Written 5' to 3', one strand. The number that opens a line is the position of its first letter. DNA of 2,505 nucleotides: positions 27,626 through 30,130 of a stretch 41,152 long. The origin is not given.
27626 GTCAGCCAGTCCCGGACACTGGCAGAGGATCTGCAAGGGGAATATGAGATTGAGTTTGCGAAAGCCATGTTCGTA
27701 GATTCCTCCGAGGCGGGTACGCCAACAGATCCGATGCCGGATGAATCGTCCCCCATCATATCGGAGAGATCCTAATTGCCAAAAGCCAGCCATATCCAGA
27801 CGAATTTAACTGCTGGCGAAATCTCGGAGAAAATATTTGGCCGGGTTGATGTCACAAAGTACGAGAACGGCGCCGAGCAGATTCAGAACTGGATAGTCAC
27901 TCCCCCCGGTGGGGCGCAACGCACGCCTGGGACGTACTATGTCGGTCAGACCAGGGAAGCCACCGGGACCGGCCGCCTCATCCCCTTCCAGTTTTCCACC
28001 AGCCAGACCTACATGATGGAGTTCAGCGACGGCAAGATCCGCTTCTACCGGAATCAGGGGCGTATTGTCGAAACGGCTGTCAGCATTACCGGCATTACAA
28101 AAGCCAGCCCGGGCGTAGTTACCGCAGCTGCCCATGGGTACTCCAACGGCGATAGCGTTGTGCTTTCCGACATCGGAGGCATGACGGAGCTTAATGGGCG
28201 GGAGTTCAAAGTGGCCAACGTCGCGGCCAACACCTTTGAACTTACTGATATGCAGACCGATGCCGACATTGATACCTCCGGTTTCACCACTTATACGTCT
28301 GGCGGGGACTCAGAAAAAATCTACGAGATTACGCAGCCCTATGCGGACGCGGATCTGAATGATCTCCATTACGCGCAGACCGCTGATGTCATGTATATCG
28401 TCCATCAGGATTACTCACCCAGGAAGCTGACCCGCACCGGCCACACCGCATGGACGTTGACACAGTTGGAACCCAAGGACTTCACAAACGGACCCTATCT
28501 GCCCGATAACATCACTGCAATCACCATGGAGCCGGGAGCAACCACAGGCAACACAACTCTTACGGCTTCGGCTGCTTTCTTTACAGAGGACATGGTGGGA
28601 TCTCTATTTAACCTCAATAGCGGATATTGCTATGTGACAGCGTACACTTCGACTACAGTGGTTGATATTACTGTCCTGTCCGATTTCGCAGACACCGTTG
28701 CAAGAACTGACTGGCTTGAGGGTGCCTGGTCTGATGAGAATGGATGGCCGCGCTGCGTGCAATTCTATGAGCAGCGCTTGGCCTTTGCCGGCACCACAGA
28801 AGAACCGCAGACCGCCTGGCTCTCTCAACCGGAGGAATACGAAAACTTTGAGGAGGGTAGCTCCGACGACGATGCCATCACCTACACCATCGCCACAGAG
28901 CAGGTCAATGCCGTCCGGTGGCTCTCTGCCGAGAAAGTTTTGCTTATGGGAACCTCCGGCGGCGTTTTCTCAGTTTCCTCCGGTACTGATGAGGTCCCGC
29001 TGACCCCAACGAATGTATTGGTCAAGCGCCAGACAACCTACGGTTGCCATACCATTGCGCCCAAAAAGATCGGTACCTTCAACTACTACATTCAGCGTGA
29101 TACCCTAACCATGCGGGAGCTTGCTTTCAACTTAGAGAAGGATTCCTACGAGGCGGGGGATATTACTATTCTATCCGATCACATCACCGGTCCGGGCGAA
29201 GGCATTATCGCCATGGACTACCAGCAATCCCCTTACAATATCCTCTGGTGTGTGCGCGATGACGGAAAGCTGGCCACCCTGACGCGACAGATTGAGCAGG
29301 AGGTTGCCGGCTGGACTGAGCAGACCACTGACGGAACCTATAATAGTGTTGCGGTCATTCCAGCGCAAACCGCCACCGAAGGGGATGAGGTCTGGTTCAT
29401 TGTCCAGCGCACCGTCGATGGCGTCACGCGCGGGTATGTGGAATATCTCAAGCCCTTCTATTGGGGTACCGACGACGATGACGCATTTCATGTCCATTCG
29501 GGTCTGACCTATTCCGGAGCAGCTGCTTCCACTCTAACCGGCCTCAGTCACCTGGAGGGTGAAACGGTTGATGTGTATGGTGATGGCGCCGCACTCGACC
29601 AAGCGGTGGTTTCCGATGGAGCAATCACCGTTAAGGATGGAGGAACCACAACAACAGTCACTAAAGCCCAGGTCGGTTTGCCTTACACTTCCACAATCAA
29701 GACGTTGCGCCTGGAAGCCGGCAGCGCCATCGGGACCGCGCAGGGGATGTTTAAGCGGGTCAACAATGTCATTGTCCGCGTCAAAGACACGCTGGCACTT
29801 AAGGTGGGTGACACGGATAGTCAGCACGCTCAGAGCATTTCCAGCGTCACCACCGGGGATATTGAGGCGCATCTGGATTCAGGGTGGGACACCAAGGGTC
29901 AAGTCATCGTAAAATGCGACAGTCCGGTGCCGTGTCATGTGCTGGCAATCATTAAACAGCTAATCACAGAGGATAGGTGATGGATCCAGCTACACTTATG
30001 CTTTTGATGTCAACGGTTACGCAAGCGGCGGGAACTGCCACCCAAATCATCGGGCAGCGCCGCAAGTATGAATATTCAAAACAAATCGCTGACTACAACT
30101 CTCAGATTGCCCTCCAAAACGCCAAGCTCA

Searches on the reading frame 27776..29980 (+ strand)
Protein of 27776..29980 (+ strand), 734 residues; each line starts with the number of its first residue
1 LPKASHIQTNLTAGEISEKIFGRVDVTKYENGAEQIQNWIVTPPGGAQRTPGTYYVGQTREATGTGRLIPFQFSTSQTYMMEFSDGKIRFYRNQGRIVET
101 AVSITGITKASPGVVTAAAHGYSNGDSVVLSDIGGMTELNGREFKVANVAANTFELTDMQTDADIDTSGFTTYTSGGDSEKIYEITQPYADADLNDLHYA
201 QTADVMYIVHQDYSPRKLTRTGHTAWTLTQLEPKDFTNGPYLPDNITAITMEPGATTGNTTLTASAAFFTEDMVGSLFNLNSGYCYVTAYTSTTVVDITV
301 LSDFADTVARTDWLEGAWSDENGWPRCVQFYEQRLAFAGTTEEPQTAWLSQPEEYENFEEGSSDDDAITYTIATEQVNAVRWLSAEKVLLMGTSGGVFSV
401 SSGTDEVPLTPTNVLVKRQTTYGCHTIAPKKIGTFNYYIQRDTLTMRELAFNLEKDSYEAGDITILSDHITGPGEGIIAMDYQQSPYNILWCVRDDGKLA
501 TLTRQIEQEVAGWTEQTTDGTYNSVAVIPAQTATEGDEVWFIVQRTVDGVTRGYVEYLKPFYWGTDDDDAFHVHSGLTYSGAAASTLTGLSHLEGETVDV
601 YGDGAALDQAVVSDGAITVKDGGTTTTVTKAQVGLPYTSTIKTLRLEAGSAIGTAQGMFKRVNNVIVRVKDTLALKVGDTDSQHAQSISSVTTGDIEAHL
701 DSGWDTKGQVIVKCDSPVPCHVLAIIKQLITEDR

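Call 45: search_protein_families(library=pfam, proteins=[window:27776-29980:+], max_evalue=0.05)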
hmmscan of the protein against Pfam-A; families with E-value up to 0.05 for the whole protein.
window:27776-29980:+ (734 aa): 1 family
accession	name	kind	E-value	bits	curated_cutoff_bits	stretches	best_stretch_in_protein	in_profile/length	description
PF16190.11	E1_FCCH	-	4.8e-13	49.4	29.5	1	112-177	3-64/70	Ubiquitin-activating enzyme E1 FCCH domain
